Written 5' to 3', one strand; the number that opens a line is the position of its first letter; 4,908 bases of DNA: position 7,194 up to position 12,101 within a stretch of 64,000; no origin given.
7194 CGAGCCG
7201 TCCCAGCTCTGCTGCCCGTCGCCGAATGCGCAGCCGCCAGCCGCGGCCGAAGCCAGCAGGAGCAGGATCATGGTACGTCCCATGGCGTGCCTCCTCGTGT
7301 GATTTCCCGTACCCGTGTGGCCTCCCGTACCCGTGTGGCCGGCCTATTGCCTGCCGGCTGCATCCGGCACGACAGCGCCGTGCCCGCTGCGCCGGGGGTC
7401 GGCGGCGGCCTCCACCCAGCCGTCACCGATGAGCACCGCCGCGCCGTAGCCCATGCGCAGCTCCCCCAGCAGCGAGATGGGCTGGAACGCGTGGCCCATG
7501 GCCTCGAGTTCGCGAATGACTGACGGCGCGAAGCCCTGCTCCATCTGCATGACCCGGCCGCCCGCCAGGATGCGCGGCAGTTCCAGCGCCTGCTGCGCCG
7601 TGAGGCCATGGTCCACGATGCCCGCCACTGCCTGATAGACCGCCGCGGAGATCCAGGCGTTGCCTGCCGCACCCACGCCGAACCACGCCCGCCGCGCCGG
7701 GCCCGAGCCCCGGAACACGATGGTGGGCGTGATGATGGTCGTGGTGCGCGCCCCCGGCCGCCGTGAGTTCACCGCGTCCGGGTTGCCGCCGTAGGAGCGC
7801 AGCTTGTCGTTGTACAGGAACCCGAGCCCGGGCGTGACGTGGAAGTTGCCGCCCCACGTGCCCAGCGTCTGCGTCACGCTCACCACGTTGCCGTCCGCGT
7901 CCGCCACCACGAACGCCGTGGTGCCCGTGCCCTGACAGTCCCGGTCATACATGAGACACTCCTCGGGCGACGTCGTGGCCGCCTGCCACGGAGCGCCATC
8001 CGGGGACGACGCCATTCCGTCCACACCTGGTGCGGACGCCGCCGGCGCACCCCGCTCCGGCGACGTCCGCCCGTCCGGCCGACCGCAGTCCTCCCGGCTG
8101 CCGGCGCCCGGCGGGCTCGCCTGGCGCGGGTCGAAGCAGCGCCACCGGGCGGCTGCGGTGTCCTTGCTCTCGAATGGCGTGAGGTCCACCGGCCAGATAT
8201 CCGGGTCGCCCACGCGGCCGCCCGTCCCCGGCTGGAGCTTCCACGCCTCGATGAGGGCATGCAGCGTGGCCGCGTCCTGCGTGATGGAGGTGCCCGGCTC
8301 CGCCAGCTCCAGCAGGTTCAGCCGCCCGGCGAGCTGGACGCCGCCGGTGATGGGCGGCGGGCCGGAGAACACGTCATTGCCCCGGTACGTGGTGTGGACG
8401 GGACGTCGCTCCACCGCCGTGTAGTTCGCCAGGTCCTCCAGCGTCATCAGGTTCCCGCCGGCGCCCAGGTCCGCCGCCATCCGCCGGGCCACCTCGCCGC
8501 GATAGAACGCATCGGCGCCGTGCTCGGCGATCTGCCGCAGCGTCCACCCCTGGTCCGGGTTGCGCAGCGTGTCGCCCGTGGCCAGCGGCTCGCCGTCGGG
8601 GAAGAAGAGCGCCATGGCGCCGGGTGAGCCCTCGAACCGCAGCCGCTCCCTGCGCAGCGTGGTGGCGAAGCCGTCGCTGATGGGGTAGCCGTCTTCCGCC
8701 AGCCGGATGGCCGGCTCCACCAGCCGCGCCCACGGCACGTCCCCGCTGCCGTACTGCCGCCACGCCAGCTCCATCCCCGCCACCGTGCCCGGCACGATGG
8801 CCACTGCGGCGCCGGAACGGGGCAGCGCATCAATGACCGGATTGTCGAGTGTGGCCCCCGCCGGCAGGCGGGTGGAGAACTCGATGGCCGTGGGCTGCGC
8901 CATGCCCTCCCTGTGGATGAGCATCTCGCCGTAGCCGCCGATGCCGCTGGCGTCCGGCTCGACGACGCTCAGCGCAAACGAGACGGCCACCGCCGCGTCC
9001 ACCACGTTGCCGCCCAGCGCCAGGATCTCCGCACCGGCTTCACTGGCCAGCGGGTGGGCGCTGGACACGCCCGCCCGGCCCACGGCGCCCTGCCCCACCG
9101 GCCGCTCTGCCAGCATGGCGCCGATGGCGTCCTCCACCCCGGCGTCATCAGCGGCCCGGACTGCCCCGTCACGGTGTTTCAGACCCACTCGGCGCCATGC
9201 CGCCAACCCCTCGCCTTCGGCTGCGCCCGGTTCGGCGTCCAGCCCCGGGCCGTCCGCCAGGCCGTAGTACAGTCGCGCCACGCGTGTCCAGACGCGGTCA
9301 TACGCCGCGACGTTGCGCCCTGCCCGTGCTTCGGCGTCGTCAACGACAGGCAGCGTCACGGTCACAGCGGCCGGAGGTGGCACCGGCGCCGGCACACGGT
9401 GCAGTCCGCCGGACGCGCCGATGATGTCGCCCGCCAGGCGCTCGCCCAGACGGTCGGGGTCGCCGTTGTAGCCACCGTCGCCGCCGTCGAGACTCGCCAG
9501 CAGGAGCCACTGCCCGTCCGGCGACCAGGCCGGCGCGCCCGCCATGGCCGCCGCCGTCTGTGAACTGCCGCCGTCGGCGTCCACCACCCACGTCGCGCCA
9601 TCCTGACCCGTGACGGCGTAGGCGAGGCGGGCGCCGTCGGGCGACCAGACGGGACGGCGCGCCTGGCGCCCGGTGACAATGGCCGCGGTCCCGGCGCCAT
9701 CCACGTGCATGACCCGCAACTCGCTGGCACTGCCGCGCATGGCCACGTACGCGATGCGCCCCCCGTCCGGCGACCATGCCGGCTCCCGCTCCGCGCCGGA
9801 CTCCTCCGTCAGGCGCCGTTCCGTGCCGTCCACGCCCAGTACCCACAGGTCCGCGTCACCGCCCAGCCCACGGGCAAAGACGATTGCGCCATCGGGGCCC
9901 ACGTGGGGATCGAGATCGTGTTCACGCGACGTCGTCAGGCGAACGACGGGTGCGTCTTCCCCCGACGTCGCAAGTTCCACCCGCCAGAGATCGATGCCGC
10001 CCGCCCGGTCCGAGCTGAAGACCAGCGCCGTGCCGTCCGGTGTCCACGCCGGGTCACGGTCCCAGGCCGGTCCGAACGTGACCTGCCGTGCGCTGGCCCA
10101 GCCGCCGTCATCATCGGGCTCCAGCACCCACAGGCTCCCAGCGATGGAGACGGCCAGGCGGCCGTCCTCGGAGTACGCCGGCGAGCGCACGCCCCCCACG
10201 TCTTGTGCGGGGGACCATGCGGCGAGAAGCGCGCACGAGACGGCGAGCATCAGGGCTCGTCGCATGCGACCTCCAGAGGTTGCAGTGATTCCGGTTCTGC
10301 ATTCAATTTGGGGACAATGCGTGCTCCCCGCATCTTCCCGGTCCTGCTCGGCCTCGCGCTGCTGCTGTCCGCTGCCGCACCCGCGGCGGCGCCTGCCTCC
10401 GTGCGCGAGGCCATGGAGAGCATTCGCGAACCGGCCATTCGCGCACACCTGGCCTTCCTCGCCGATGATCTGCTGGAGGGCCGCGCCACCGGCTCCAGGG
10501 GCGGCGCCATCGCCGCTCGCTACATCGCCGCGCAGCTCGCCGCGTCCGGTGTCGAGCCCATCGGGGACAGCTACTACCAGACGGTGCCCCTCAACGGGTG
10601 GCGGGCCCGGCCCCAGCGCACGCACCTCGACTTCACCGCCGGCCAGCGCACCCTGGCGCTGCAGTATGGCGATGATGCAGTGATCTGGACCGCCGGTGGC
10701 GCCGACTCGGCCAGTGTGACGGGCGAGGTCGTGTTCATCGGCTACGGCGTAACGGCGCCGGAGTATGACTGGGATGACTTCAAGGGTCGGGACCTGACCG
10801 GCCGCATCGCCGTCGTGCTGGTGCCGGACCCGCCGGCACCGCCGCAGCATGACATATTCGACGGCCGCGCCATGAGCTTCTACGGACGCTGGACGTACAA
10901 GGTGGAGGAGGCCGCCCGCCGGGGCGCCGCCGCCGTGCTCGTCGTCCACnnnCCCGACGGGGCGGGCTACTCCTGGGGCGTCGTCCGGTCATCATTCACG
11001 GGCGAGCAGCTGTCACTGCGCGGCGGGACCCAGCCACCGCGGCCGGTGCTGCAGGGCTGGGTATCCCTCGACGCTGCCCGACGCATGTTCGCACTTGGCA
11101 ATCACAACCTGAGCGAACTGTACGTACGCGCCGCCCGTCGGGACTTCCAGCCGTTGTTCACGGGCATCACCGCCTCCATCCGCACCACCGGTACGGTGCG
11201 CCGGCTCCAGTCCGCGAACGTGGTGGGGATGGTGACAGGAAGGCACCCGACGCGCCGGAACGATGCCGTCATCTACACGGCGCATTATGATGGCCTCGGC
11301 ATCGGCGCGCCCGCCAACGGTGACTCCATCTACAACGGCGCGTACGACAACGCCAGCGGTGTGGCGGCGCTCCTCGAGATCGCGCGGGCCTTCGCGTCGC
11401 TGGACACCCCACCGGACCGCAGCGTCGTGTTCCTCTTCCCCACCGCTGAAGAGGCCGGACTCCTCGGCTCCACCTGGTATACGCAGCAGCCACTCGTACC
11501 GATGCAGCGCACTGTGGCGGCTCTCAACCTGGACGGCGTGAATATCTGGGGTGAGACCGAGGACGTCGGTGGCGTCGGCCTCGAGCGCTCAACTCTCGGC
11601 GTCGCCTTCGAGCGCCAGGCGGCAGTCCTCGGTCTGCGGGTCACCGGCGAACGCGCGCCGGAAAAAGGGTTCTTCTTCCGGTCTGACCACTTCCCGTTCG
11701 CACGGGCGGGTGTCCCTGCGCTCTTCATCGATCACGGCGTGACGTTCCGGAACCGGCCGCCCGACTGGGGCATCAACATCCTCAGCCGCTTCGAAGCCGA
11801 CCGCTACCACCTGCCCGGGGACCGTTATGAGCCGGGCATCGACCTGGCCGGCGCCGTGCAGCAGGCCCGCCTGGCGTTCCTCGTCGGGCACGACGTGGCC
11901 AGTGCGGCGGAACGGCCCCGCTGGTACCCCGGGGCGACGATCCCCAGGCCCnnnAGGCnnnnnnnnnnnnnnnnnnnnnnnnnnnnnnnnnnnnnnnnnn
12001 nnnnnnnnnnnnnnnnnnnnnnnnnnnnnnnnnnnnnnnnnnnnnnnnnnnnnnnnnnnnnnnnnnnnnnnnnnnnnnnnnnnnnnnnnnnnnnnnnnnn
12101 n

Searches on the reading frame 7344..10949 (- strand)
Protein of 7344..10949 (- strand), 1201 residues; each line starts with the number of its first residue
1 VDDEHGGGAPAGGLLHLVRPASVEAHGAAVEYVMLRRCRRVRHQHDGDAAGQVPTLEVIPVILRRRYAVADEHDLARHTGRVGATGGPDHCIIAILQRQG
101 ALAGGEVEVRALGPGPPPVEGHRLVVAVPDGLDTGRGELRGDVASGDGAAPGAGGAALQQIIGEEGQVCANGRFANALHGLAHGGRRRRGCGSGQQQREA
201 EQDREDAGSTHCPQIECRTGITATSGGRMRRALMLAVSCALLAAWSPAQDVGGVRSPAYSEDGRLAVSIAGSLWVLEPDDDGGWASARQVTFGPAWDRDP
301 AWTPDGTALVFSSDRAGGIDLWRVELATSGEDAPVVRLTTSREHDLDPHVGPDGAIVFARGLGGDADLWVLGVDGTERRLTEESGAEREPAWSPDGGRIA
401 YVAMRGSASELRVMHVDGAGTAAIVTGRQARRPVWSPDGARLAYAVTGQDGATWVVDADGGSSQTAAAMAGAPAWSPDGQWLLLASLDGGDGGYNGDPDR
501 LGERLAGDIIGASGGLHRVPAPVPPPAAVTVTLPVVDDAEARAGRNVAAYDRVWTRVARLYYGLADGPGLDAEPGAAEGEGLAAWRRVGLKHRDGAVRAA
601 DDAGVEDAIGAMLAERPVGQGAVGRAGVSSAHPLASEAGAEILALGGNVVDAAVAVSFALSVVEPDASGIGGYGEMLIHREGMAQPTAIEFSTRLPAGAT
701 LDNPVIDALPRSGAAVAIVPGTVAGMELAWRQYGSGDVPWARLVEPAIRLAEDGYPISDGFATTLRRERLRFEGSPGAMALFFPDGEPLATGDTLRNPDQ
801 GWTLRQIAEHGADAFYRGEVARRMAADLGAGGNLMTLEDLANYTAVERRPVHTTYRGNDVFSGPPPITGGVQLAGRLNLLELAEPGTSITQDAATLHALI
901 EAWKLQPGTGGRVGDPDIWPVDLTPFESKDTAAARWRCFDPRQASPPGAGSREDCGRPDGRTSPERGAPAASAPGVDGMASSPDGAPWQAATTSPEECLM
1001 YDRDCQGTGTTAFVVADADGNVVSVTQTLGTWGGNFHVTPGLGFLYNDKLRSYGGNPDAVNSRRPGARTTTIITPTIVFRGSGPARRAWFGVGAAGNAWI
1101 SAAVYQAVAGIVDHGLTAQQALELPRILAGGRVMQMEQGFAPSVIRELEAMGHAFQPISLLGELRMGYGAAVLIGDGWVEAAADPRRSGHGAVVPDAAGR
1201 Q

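Call 56: search_protein_families(library=pfam, proteins=[window:7344-10949:-], max_evalue=0.00001)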
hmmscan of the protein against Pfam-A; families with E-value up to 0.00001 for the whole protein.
window:7344-10949:- (1201 aa): 2 families
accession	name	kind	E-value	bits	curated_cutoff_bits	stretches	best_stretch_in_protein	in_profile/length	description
PF01019.26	G_glu_transpept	-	5.1e-109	365.8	27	1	641-1189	2-512/512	Gamma-glutamyltranspeptidase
PF07676.18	PD40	-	4.7e-33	112.9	20.9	2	288-323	2-38/38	WD40-like Beta Propeller Repeat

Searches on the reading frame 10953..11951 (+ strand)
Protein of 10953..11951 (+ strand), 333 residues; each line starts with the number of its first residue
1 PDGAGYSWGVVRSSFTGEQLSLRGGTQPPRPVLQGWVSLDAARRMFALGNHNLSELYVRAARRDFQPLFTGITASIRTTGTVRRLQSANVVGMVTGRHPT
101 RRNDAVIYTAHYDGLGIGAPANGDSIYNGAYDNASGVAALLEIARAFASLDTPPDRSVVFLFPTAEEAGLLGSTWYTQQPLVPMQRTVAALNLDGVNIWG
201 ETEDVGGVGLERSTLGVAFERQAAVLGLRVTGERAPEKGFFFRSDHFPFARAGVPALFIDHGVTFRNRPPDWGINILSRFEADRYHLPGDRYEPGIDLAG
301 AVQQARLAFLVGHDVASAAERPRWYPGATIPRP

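Call 79: search_protein_families(library=pfam, proteins=[window:10953-11951:+], max_evalue=0.001)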
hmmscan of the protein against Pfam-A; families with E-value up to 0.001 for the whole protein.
window:10953-11951:+ (333 aa): 2 families
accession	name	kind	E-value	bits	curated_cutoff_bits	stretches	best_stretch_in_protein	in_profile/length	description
PF04389.22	Peptidase_M28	-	1.4e-39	136.3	21.3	1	89-298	1-179/193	Peptidase family M28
PF01546.33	Peptidase_M20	-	4e-06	27.3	24.6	1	129-210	32-109/206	Peptidase family M20/M25/M40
